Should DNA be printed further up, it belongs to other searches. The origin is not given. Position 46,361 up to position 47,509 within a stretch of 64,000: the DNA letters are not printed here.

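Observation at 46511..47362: RNA polymerase alpha subunit without an alpha-CTD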

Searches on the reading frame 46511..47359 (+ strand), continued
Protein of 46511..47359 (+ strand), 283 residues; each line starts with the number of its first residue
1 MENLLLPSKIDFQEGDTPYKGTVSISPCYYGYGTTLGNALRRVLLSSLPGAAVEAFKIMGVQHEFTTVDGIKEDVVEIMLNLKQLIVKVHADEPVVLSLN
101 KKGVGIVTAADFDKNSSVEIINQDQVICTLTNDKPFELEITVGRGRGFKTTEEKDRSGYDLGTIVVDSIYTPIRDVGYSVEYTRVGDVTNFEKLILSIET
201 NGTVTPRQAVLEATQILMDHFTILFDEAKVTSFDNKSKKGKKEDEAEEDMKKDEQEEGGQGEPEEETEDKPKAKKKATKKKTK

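Call 27: search_solved_structures(query=window:46511-47359:+, max_evalue=0.001, show_alignments=2)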
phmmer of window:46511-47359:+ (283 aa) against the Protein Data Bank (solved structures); distinct sequences matched with E-value up to 0.001: 60.
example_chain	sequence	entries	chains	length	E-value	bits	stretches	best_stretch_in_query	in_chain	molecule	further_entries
7ye1_A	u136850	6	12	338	1.5e-57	197.9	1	4-236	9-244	DNA-directed RNA polymerase subunit alpha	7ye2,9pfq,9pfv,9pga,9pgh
6wvj_A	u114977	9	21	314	4.5e-57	196.4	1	16-243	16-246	DNA-directed RNA polymerase subunit alpha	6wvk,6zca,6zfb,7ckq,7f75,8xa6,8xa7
7vpd_A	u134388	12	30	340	2.4e-56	194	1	19-223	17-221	DNA-directed RNA polymerase subunit alpha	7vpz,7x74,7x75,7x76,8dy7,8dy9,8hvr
8i23_A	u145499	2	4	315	2.8e-56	193.8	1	21-243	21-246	DNA-directed RNA polymerase subunit alpha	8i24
7l7b_A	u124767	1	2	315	6.1e-54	186.1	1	9-248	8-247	DNA-directed RNA polymerase subunit alpha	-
7xya_A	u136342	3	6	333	1.1e-53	185.3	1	4-226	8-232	DNA-directed RNA polymerase subunit alpha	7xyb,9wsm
7f0r_A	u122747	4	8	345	1.2e-53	185.1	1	4-226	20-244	DNA-directed RNA polymerase subunit alpha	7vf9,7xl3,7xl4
6j9e_A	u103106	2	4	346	1.4e-53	184.9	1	17-226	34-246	DNA-directed RNA polymerase subunit alpha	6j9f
8x6f_A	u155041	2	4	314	1.9e-53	184.5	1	21-243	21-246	DNA-directed RNA polymerase subunit alpha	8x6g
5tw1_A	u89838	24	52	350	2.3e-53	184.2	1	23-223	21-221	DNA-directed RNA polymerase subunit alpha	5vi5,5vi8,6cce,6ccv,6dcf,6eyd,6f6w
6fbv_A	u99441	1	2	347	9.7e-53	182.2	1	22-223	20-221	DNA-directed RNA polymerase subunit alpha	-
6dv9_A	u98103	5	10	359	1e-52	182.1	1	21-223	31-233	DNA-directed RNA polymerase subunit alpha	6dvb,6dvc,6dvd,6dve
5zx2_A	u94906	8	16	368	1.1e-52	182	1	21-223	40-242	DNA-directed RNA polymerase subunit alpha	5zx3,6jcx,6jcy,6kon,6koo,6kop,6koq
10mi_A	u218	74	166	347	1.1e-52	182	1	22-223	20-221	DNA-directed RNA polymerase subunit alpha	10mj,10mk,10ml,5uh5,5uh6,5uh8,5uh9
5uag_A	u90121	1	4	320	1.5e-52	181.5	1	4-235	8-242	DNA-directed RNA polymerase subunit alpha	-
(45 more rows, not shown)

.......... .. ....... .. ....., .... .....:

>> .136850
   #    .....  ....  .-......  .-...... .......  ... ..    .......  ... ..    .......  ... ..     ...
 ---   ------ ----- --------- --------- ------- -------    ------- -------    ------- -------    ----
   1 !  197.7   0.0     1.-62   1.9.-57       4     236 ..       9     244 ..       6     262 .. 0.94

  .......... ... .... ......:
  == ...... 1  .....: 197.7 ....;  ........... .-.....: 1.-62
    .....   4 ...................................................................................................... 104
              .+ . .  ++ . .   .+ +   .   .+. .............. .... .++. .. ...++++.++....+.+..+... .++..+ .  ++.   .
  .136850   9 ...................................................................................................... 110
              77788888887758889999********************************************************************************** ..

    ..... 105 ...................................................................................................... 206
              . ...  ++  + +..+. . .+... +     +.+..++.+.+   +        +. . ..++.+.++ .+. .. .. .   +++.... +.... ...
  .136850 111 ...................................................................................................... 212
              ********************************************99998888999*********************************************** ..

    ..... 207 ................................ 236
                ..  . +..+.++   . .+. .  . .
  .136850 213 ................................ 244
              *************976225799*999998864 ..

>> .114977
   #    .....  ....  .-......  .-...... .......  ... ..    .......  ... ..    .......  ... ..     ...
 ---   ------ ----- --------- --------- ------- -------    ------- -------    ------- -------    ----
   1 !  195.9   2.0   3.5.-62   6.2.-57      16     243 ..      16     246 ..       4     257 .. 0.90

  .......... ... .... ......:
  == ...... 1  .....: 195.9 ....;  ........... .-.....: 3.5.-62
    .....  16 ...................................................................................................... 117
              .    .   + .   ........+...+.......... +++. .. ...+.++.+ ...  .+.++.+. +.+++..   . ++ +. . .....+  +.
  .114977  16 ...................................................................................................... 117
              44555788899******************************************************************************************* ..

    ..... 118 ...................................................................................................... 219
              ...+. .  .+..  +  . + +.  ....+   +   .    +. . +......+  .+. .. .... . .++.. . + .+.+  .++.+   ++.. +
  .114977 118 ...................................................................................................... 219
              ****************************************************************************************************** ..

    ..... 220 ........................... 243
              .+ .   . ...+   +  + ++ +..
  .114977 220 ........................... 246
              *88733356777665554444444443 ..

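Call 30: find_related_loci(query=A1, collection=genome_contigs, flank=3000)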
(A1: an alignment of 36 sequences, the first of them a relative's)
Query A1 (283 aa) in genome_contigs; peptide patterns used: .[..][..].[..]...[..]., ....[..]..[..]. (x = any residue, [..] = any of these).
218 stretches matched a pattern; 211 encode a relative of the query (tblastn E <= 1e-3); the best 80 are kept; 80 distinct loci.
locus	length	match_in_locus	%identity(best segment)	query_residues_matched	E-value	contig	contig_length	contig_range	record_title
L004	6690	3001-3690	78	1-229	1e-121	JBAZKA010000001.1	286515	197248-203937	MAG: Patescibacteria group bacterium isolate SO_2017_LW4_132 scaffold_110_c1_LW137-91_2017, whole genome shotgun sequenc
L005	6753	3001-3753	72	1-249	4e-120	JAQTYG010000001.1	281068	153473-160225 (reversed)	MAG: Patescibacteria group bacterium isolate STC_31 NODE_65_length_281068_cov_16.490316_Sandtown_C, whole genome shotgun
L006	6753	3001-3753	66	1-264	5e-118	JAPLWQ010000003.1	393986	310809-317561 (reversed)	MAG: Candidatus Magasanikiibacteriota bacterium isolate LacPavin_0920_SED2_MAG_44_15 LacPavin_0920_SED2_scaffold_578913,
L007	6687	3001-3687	74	1-229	1e-117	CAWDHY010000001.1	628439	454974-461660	MAG: Candidatus Magasanikbacteria bacterium isolate MFD04716.bin.1.125 genome assembly, contig: contig_18216, whole geno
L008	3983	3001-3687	71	1-229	5e-113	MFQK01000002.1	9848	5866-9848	MAG: Candidatus Magasanikbacteria bacterium RIFCSPLOWO2_02_FULL_44_11 rifcsplowo2_02_scaffold_11487, whole genome shotgu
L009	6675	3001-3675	72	1-225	4e-112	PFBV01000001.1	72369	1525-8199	MAG: Candidatus Magasanikbacteria bacterium CG10_big_fil_rev_8_21_14_0_10_36_32 CG10_8_21_14_0.10_scaffold_174_c, whole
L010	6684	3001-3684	69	1-228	3e-111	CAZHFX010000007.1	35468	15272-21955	MAG TPA_asm: uncultured Gammaproteobacteria bacterium isolate SRP062349_co5_171 genome assembly, contig: NODE_275_length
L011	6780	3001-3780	63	1-257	7e-111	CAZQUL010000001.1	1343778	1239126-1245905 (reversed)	MAG TPA_asm: uncultured Gammaproteobacteria bacterium isolate SRP257259_co1_238 genome assembly, contig: NODE_1_length_1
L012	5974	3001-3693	69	1-232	6e-111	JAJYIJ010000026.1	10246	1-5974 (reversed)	MAG: bacterium isolate DBS2-1.bin118 NODE_12625_length_10246_cov_0.952169, whole genome shotgun sequence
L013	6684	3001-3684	70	1-228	1e-110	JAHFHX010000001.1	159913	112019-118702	MAG: Candidatus Magasanikiibacteriota bacterium isolate nzgw349 NODE_108_length_159914_cov_3.477055, whole genome shotgu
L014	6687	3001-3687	71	1-229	1e-110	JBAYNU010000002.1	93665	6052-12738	MAG: Candidatus Magasanikiibacteriota bacterium isolate SO_2016_LW1_72 scaffold00101_LW64-88_2016, whole genome shotgun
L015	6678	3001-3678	71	1-226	3e-110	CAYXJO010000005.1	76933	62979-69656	MAG TPA_asm: uncultured Gammaproteobacteria bacterium isolate SRP263991_co4_11 genome assembly, contig: NODE_219_length_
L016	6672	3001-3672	73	1-224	3e-110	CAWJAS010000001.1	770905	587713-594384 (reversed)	MAG: Candidatus Magasanikbacteria bacterium isolate MFD04716.bin.1.126 genome assembly, contig: contig_41330, whole geno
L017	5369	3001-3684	69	1-228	2e-110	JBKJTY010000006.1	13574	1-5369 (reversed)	MAG: Candidatus Magasanikiibacteriota bacterium isolate ant_bin.642 S1Ck117_3248973_flag_1_multi_10.0000_len_13574, whol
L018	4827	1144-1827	68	1-228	4e-110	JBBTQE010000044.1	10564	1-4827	MAG: Patescibacteria group bacterium isolate H43-bin188_1 H43_bin188_1_000000000044, whole genome shotgun sequence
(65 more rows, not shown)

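Call 34: search_protein_representatives(protein=window:46511-47359:+)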
Query: 283 residues. Proteins with E-value up to 0.001 (for the whole library): 8913; up to 1e-10: 5591; up to 1e-30: 1144. The best 150 are listed.
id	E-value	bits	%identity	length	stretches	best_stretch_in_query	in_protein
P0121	5.7e-91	320.7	43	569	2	24-232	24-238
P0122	5.0e-82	291.4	56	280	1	15-277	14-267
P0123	6.5e-80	284.4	52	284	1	1-276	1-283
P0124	6.2e-75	268.1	48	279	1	1-277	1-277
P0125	7.5e-75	267.8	41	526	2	19-223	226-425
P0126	6.2e-73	261.5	49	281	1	1-281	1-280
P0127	6.3e-71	255.0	39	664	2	15-209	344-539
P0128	2.6e-70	252.9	51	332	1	1-257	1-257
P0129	3.7e-70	252.5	46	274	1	3-272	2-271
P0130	2.8e-68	246.3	50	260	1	1-259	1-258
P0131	1.5e-65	237.4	43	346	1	1-268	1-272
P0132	3.1e-65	236.3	52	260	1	4-227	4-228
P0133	2.8e-64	233.2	48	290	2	12-159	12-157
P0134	1.9e-63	230.4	44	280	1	5-276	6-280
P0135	4.2e-62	226.0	46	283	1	1-277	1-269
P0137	1.2e-59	218.0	43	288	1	2-283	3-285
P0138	5.7e-59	215.8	48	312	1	2-225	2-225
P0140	7.1e-59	215.5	51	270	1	20-231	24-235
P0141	2.0e-58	214.0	47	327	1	17-260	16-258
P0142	3.9e-58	213.0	42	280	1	9-279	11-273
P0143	4.7e-58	212.8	47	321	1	4-224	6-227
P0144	1.4e-57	211.2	47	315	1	17-232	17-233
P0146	1.2e-56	208.1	50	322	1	7-225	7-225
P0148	3.4e-56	206.7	47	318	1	2-238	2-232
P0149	9.5e-56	205.2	47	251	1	17-244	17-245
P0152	2.1e-55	204.1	47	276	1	13-227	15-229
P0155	7.5e-55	202.3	49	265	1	1-228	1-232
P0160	4.2e-54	199.8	44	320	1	2-251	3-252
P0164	5.2e-54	199.5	44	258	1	2-238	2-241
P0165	5.4e-54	199.5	43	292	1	2-276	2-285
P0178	1.3e-52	195.0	43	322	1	15-256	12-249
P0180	1.8e-52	194.5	42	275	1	6-256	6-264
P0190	8.8e-52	192.2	43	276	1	9-252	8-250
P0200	1.8e-51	191.2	40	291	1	16-281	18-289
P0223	2.5e-50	187.4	47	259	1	13-251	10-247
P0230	3.9e-50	186.8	42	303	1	1-276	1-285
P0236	6.2e-50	186.2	43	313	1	20-248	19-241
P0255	2.3e-49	184.3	44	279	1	19-281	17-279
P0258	3.2e-49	183.8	44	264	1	2-255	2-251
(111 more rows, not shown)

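Call 36: list_cluster_members(proteins=[P0122, P0123, P0126, P0129, P0135, P0165, P0230, P0137, P0155, P0190])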
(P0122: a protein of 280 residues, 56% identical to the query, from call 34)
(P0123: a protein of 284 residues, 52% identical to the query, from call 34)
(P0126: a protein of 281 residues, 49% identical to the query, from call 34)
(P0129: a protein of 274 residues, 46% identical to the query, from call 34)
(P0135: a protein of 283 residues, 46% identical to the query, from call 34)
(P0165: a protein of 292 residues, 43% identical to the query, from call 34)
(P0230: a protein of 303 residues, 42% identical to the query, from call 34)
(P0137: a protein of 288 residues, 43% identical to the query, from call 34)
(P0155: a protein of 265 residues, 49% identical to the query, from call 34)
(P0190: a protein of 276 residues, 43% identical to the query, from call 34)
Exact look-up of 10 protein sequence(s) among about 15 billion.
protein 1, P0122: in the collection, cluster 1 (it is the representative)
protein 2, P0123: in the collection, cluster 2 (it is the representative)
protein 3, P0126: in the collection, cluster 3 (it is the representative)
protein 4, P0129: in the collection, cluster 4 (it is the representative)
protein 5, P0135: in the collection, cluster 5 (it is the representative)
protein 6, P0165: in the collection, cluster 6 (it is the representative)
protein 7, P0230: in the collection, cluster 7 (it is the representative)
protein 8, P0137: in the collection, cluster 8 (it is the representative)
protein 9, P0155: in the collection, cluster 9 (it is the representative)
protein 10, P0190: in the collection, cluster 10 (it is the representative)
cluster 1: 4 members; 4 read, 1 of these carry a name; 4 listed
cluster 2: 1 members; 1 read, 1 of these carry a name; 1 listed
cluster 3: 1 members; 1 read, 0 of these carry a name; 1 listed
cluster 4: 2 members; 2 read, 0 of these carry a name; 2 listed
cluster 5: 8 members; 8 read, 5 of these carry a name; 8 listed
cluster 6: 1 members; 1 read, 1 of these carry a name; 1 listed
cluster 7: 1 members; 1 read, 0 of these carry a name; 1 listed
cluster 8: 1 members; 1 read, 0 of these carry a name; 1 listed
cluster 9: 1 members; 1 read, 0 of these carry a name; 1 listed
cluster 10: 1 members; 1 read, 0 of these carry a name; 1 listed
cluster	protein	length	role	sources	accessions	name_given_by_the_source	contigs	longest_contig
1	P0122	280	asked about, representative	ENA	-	-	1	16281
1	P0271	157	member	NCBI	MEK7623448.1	MAG: DNA-directed RNA polymerase subunit alpha, partial [Patescibacteria group bacterium]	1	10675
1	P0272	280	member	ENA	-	-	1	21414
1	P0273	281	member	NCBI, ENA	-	-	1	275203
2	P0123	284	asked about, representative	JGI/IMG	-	DNA-directed RNA polymerase subunit alpha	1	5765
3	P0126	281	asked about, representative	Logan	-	-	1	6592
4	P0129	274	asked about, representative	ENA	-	-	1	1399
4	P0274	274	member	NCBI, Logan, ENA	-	-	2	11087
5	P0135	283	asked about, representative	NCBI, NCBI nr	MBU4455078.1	DNA-directed RNA polymerase subunit alpha [Patescibacteria group bacterium]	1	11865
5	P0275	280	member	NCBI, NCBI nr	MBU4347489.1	DNA-directed RNA polymerase subunit alpha, partial [Patescibacteria group bacterium] | DNA-directed RNA polymerase subunit alpha [Patescibacteria group bacterium]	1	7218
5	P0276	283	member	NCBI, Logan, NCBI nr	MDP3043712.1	MAG: DNA-directed RNA polymerase subunit alpha [bacterium] | DNA-directed RNA polymerase subunit alpha [bacterium]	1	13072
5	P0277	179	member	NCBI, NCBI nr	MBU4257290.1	DNA-directed RNA polymerase subunit alpha, partial [Patescibacteria group bacterium] | DNA-directed RNA polymerase subunit alpha [Patescibacteria group bacterium]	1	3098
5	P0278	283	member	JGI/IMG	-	DNA-directed RNA polymerase subunit alpha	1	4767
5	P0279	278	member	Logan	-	-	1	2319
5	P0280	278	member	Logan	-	-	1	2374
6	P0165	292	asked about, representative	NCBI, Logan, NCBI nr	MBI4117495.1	MAG: DNA-directed RNA polymerase subunit alpha [Parcubacteria group bacterium] | DNA-directed RNA polymerase subunit alpha [Parcubacteria group bacterium]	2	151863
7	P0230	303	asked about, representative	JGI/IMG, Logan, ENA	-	-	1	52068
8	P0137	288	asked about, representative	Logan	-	-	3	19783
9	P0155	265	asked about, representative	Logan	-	-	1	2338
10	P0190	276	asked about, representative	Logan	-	-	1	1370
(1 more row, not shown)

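Call 37: predict_structure(alignment_id=A1)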
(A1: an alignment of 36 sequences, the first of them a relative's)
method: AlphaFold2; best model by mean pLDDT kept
length: 283 residues; sequences in the alignment: 36
mean_pLDDT: 65.0   pTM: 0.47
mean pLDDT of the five models: 65.0, 63.7, 59.5, 58.8, 53.8
residues with pLDDT >= 90: 4; 70-90: 131; 50-70: 66; < 50: 82
segments of 3 or more residues with pLDDT < 50: 1-3, 51-66, 145-155, 161-163, 237-280
pLDDT, mean of each block of 10 residues (from residue 1): 58 87 81 76 70 40 49 67 72 76 87 83 86 78 46 47 52 61 60 79 81 86 86 54 38 39 42 46 48
secondary structure, 60 per line:
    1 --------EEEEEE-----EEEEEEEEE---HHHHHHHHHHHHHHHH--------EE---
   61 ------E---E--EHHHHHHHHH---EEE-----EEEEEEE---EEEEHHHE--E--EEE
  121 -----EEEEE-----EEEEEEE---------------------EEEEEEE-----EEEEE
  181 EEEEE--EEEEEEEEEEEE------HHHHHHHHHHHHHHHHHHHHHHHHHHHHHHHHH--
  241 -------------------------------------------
elements in order: E9-14 E20-28 H32-47 H75-83 E87-89 E95-101 E105-108 E118-120 E126-130 E136-142 E164-170 E176-185 E188-199 H206-238

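Call 38: list_cluster_members(proteins=[P0131, P0138, P0141, P0143, P0144, P0146, P0148, P0160, P0178, P0236])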
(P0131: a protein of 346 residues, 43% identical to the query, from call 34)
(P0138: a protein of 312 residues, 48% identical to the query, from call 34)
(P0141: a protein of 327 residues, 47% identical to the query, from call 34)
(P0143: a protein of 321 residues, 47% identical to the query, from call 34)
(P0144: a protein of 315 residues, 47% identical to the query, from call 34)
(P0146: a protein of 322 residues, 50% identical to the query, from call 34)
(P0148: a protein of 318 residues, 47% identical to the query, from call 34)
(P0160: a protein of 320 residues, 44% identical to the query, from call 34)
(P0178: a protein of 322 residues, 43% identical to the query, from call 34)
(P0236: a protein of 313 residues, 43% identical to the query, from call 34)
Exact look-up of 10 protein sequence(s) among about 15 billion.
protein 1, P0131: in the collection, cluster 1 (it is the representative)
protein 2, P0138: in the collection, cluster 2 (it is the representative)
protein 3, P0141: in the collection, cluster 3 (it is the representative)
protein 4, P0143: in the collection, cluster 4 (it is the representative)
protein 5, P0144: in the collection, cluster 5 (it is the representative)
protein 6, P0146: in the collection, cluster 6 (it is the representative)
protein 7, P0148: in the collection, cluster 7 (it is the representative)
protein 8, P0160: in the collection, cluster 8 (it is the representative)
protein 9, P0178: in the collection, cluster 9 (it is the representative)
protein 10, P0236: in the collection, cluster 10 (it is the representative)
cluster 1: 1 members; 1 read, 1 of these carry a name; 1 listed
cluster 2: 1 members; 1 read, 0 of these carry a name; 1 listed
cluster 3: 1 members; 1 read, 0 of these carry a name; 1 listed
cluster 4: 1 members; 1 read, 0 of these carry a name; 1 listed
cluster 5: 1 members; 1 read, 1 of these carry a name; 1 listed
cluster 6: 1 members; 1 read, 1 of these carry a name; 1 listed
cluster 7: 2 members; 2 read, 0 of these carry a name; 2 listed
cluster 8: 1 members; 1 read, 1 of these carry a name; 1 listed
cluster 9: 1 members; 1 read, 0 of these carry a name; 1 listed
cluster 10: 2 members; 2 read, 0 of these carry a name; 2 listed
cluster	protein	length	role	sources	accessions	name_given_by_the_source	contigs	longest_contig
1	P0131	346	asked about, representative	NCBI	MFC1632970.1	DNA-directed RNA polymerase subunit alpha [Patescibacteria group bacterium]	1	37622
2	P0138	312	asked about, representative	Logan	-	-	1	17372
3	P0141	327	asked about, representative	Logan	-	-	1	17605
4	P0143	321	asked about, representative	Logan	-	-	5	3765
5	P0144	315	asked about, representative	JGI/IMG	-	DNA-directed RNA polymerase subunit alpha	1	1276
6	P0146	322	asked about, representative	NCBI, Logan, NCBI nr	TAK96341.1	DNA-directed RNA polymerase subunit alpha [Patescibacteria group bacterium] | MAG: DNA-directed RNA polymerase subunit alpha [Patescibacteria group bacterium]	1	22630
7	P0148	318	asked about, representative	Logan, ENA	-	-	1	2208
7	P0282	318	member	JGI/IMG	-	-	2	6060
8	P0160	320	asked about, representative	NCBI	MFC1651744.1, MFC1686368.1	DNA-directed RNA polymerase subunit alpha [Patescibacteria group bacterium]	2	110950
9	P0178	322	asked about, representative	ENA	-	-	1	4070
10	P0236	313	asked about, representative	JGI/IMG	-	-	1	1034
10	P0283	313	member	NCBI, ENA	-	-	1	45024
